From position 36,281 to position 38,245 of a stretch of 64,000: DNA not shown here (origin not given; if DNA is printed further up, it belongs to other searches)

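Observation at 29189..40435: Aminoethylphosphonate synthesis module plus three CDP-alcohol phosphotransferases embedded in the hopanoid cluster: candidate phosphonate-headgroup lipid or hopanoid pathway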

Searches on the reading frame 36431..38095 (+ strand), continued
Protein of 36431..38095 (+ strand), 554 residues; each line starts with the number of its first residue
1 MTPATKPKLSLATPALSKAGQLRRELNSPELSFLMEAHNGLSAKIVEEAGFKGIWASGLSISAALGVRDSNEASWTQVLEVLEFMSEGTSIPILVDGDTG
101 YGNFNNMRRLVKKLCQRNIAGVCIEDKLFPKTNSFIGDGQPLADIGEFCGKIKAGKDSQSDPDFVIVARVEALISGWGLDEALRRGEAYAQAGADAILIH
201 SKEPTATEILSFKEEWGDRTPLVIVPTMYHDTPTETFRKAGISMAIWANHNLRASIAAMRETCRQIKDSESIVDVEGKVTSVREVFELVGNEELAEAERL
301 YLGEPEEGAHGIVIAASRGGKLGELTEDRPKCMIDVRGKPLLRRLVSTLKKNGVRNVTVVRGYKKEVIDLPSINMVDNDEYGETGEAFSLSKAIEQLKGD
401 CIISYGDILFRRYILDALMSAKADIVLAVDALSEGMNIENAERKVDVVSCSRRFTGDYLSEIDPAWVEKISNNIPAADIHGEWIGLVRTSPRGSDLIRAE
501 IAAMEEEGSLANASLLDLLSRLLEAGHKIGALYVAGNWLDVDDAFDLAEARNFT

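Call 43: find_encoding_contigs(protein=P0215, flank=10000, max_places=1)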
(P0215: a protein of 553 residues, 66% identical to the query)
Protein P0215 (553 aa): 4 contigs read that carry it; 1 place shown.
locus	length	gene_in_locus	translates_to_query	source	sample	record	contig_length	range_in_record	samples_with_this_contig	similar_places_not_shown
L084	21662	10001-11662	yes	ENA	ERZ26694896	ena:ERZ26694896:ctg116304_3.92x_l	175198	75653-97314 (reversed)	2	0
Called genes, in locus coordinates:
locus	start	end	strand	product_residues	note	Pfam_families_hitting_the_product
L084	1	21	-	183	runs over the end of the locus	-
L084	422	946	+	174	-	PF00494:SQS_PSY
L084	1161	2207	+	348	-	PF01593:Amino_oxidase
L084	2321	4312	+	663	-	PF00432:Prenyltrans (faint), PF13249:SQHop_cyclase_N, PF09492:Pec_lyase (faint), PF13243:SQHop_cyclase_C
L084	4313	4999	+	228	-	PF01048:PNP_UDP_1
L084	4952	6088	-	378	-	PF04055:Radical_SAM, PF11946:DUF3463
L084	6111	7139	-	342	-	PF02401:LYTB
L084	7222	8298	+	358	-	PF01073:3Beta_HSD, PF01370:Epimerase, PF02719:Polysacc_synt_2 (weak), PF04321:RmlD_sub_bind (weak), PF05368:NmrA, PF16363:GDP_Man_Dehyd, PF13460:NAD_binding_10, PF07993:NAD_binding_4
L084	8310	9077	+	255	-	PF12804:NTP_transf_3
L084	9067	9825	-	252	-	PF05721:PhyH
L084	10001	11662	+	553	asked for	PF13714:PEP_mutase, PF12804:NTP_transf_3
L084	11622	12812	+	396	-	PF02776:TPP_enzyme_N (weak), PF02775:TPP_enzyme_C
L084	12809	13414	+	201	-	PF01066:CDP-OH_P_transf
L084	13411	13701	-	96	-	PF06779:MFS_4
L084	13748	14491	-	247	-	PF06779:MFS_4, PF07690:MFS_1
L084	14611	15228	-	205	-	PF01066:CDP-OH_P_transf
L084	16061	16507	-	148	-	-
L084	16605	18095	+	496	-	PF03176:MMPL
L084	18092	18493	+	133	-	PF01066:CDP-OH_P_transf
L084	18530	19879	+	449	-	PF13701:DDE_Tnp_1_4, PF01609:DDE_Tnp_1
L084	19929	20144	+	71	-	-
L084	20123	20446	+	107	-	-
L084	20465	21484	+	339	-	PF03706:LPG_synthase_TM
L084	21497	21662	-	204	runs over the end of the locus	PF05494:MlaC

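Call 44: find_encoding_contigs(protein=P0247, flank=10000, max_places=1)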
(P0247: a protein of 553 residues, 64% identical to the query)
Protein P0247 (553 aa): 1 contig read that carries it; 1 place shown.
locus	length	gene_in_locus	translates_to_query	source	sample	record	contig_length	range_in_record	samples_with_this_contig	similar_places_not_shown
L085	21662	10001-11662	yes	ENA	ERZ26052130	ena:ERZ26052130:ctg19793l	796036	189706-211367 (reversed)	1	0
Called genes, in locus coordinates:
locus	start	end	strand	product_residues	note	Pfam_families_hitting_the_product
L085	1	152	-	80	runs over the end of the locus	PF20552:HTH_62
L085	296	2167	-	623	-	PF00456:Transketolase_N (faint), PF13292:DXP_synthase_N, PF00676:E1_dh (weak), PF02779:Transket_pyr, PF02780:Transketolase_C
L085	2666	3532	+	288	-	PF00494:SQS_PSY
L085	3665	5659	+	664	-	PF09492:Pec_lyase (faint), PF13249:SQHop_cyclase_N, PF13243:SQHop_cyclase_C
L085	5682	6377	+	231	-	PF01048:PNP_UDP_1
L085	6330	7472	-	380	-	PF04055:Radical_SAM, PF11946:DUF3463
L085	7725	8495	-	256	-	PF00483:NTP_transferase, PF12804:NTP_transf_3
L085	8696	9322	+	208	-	PF05494:MlaC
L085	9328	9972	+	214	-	PF00578:AhpC-TSA, PF08534:Redoxin, PF00085:Thioredoxin (faint), PF13905:Thioredoxin_8 (weak)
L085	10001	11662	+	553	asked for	PF13714:PEP_mutase, PF00483:NTP_transferase (faint), PF12804:NTP_transf_3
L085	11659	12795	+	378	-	PF02776:TPP_enzyme_N (weak), PF02775:TPP_enzyme_C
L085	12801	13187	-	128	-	PF00581:Rhodanese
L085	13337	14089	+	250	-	PF02798:GST_N, PF13417:GST_N_3, PF13409:GST_N_2, PF17172:GST_N_4 (faint), PF00043:GST_C, PF14497:GST_C_3, PF13410:GST_C_2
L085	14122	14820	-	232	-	PF02678:Pirin, PF07883:Cupin_2 (faint), PF17954:Pirin_C_2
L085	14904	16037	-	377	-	PF00266:Aminotran_5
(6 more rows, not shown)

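Call 60: search_dna_similar(query=window:36431-38095:+, collection=plasmids, mode=protein, max_rows=30, max_evalue=1e-30)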
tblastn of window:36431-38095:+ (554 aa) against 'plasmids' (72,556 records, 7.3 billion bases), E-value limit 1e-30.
Records with a match: 132; places in all: 152; records where one place covers at least 80% of the query: 15.
Best place of each record, by identity: 60-80% 3; <60% 129.
By first word of the organism name: Rhizobium 26; Bradyrhizobium 21; Sinorhizobium 20; Agrobacterium 15; Mycetohabitans 9; Mesorhizobium 8; Pantoea 7; Burkholderia 5; Candidatus 4; Streptomyces 2; and 14 more.
By predicted mobility (MOB-suite, as given by PLSDB): conjugative 61; non-mobilizable 60; mobilizable 11.
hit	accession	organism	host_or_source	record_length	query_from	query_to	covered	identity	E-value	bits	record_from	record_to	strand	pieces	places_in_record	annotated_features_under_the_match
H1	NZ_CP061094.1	Roseomonas marmotae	Marmota himalayana,pure culture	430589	12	554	98%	60.0%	0e+0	639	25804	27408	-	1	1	aepX: phosphoenolpyruvate mutase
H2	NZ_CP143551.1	Burkholderia multivorans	Homo sapiens,bronchoalveolar lavage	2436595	17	553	97%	54.6%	2e-173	551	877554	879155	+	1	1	none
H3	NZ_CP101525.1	Burkholderia arboris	mixed culture,soil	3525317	17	553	97%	54.1%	4e-173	550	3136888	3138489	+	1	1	none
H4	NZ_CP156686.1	Burkholderia stagnalis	Bacterial cells,soils collected in ...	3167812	17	553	97%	54.1%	1e-172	548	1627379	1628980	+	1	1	none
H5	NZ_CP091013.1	Burkholderia cenocepacia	-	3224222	17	553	97%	54.0%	2e-172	548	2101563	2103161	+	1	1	none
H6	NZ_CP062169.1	Mycetohabitans endofungorum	Rhizopus microsporus,bacterial ...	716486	10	553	98%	53.0%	6e-167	532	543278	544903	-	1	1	aepX: phosphoenolpyruvate mutase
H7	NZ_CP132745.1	Mycetohabitans endofungorum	-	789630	10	553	98%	53.0%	3e-166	530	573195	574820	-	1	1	aepX: phosphoenolpyruvate mutase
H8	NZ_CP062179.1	Mycetohabitans endofungorum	Rhizopus microsporus,bacterial ...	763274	10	553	98%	52.8%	2e-167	533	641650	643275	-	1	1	aepX: phosphoenolpyruvate mutase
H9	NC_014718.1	Mycetohabitans rhizoxinica HKI 454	-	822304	15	553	97%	53.1%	3e-166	530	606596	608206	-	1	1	aepX: phosphoenolpyruvate mutase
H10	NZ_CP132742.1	Mycetohabitans endofungorum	Rhizopus microsporus,culture isolated ...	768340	10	553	98%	52.5%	3e-166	530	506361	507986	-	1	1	aepX: phosphoenolpyruvate mutase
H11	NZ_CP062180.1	Mycetohabitans endofungorum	Rhizopus microsporus,bacterial ...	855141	10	553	98%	52.5%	3e-166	530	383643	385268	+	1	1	aepX: phosphoenolpyruvate mutase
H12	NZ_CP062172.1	Mycetohabitans rhizoxinica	Rhizopus microsporus,bacterial ...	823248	15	553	97%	52.8%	7e-166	529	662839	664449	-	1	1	aepX: phosphoenolpyruvate mutase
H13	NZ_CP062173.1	Mycetohabitans rhizoxinica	Rhizopus microsporus,bacterial ...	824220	15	553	97%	52.6%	9e-166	529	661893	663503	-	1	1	aepX: phosphoenolpyruvate mutase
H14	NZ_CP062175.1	Mycetohabitans rhizoxinica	Rhizopus microsporus,bacterial culture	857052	15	553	97%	52.6%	2e-165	528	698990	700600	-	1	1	aepX: phosphoenolpyruvate mutase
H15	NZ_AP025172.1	Cupriavidus sp. P-10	-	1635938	11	553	98%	50.2%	6e-157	503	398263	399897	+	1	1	none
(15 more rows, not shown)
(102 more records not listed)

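Call 62: get_annotated_region(hit=H1, flank=16000)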
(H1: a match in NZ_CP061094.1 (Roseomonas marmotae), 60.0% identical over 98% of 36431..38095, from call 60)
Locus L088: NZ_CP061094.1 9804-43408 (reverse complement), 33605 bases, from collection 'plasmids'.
description: Roseomonas marmotae strain 1318 plasmid p1318-3
organism: Roseomonas marmotae (NCBI taxid 2768161)
taxonomy: Bacteria; Pseudomonadota; Alphaproteobacteria; Rhodospirillales; Acetobacteraceae; Roseomonas; Roseomonas marmotae
host: -; source: Marmota himalayana,pure culture; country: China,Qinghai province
typing (MOB-suite, as given by PLSDB): non-mobilizable
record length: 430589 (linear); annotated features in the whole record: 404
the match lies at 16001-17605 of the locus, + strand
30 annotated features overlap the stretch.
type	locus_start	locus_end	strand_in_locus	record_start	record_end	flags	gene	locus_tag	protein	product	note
CDS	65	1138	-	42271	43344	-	-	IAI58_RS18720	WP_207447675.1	alpha/beta fold hydrolase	-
CDS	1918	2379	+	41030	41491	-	-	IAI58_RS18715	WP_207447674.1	(2Fe-2S)-binding protein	-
CDS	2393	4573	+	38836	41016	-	-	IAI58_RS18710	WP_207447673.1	molybdopterin cofactor-binding domain-containing protein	-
CDS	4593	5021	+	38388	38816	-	soxX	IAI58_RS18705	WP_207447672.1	sulfur oxidation c-type cytochrome SoxX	-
CDS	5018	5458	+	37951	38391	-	-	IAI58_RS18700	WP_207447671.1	thiosulfate oxidation carrier protein SoxY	-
CDS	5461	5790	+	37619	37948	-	-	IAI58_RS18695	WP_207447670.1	thiosulfate oxidation carrier complex protein SoxZ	-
CDS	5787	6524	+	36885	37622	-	soxA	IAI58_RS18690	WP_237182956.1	sulfur oxidation c-type cytochrome SoxA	GO:0019417 - sulfur oxidation [Evidence IEA]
CDS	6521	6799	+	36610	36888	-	-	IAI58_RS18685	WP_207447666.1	c-type cytochrome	-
CDS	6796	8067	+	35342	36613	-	-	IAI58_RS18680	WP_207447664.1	NAD(P)/FAD-dependent oxidoreductase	-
CDS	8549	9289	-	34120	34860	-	-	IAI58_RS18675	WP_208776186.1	VacJ family lipoprotein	-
CDS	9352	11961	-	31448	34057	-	-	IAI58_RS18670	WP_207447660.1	MMPL family transporter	-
CDS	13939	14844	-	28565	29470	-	-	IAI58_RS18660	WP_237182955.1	polyprenyl synthetase family protein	GO:0008299 - isoprenoid biosynthetic process [Evidence IEA]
CDS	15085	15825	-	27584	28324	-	-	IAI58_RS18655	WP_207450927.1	phosphocholine cytidylyltransferase family protein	-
CDS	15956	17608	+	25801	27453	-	aepX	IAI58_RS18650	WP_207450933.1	phosphoenolpyruvate mutase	GO:0019634 - organic phosphonate metabolic process [Evidence IEA]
CDS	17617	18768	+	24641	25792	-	aepY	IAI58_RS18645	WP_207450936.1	phosphonopyruvate decarboxylase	GO:0017000 - antibiotic biosynthetic process [Evidence IEA]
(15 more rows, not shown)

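Call 63: get_annotated_region(hit=H9, flank=12000)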
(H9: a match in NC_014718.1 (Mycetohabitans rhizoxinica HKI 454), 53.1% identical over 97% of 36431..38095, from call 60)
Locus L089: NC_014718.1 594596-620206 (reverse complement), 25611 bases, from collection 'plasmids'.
description: Mycetohabitans rhizoxinica HKI 454 plasmid pBRH01, complete sequence
organism: Mycetohabitans rhizoxinica HKI 454 (NCBI taxid 882378)
taxonomy: Bacteria; Pseudomonadota; Betaproteobacteria; Burkholderiales; Burkholderiaceae; Mycetohabitans; Mycetohabitans rhizoxinica; Mycetohabitans rhizoxinica HKI 454
host: -; source: -; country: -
typing (MOB-suite, as given by PLSDB): non-mobilizable
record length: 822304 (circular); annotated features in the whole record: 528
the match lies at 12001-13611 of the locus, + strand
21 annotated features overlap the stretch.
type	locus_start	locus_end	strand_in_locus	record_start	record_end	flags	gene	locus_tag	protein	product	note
CDS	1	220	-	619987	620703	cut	-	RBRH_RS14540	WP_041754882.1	ABC transporter permease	-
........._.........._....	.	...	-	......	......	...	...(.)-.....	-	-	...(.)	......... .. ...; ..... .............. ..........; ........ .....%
CDS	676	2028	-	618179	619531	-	-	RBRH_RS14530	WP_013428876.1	sigma-54 dependent transcriptional regulator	GO:0006355 - regulation of DNA-templated transcription [Evidence IEA]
CDS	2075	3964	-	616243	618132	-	-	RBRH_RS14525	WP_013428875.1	ATP-binding protein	-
CDS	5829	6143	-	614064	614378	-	-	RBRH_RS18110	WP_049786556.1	hypothetical protein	-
CDS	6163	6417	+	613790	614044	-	-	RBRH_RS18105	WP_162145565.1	hypothetical protein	-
CDS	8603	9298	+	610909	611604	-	-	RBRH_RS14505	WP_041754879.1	CDP-alcohol phosphatidyltransferase family protein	GO:0008654 - phospholipid biosynthetic process [Evidence IEA]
CDS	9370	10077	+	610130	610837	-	-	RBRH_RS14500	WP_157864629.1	2OG-Fe(II) oxygenase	-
CDS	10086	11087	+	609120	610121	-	-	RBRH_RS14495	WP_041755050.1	lysylphosphatidylglycerol synthase domain-containing protein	-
CDS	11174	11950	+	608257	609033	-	-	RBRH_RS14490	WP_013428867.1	phosphocholine cytidylyltransferase family protein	-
CDS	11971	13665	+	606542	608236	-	aepX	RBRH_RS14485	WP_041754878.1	phosphoenolpyruvate mutase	GO:0019634 - organic phosphonate metabolic process [Evidence IEA]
CDS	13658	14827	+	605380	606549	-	aepY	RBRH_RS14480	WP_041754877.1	phosphonopyruvate decarboxylase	GO:0017000 - antibiotic biosynthetic process [Evidence IEA]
CDS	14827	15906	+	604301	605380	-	-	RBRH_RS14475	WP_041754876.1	2-aminoethylphosphonate aminotransferase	-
CDS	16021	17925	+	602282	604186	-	dxs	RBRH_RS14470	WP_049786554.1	1-deoxy-D-xylulose-5-phosphate synthase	GO:0009240 - isopentenyl diphosphate biosynthetic process [Evidence IEA]; GO:0008615 - pyridoxine biosynthetic process ...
CDS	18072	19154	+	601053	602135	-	-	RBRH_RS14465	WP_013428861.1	hypothetical protein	-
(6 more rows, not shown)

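Call 64: get_annotated_region(hit=H5, flank=20000)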
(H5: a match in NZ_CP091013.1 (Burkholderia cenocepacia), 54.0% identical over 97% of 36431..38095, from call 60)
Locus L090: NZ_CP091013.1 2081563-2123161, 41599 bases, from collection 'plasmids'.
description: Burkholderia cenocepacia strain CMCC(B)23006 plasmid unnamed1, complete sequence
organism: Burkholderia cenocepacia (NCBI taxid 95486)
taxonomy: Bacteria; Pseudomonadota; Betaproteobacteria; Burkholderiales; Burkholderiaceae; Burkholderia; Burkholderia cenocepacia
host: -; source: -; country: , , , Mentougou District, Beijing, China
typing (MOB-suite, as given by PLSDB): non-mobilizable
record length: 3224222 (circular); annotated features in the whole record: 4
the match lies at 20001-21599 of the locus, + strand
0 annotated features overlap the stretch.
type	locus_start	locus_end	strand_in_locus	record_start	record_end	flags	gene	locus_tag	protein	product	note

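Call 71: get_annotated_region(hit=H15, flank=20000)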
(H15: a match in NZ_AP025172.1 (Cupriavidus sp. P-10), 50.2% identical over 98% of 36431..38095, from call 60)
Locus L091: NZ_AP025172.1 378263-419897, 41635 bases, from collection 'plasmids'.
description: Cupriavidus sp. P-10 plasmid pMTS1, complete sequence
organism: Cupriavidus sp. P-10 (NCBI taxid 2027911)
taxonomy: Bacteria; Pseudomonadota; Betaproteobacteria; Burkholderiales; Burkholderiaceae; Cupriavidus; Cupriavidus sp. P-10
host: -; source: -; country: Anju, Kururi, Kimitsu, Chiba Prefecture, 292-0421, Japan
typing (MOB-suite, as given by PLSDB): non-mobilizable
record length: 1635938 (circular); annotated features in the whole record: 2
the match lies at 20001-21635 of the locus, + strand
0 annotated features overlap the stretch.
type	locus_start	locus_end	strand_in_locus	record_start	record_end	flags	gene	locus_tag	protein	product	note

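Call 72: get_annotated_region(hit=H2, flank=20000)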
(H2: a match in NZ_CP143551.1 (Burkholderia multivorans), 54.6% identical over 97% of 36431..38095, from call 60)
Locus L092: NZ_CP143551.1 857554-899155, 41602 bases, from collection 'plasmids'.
description: Burkholderia multivorans strain 2023CK-01339 plasmid unnamed1, complete sequence
organism: Burkholderia multivorans (NCBI taxid 87883)
taxonomy: Bacteria; Pseudomonadota; Betaproteobacteria; Burkholderiales; Burkholderiaceae; Burkholderia; Burkholderia multivorans
host: -; source: Homo sapiens,bronchoalveolar lavage; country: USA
typing (MOB-suite, as given by PLSDB): non-mobilizable
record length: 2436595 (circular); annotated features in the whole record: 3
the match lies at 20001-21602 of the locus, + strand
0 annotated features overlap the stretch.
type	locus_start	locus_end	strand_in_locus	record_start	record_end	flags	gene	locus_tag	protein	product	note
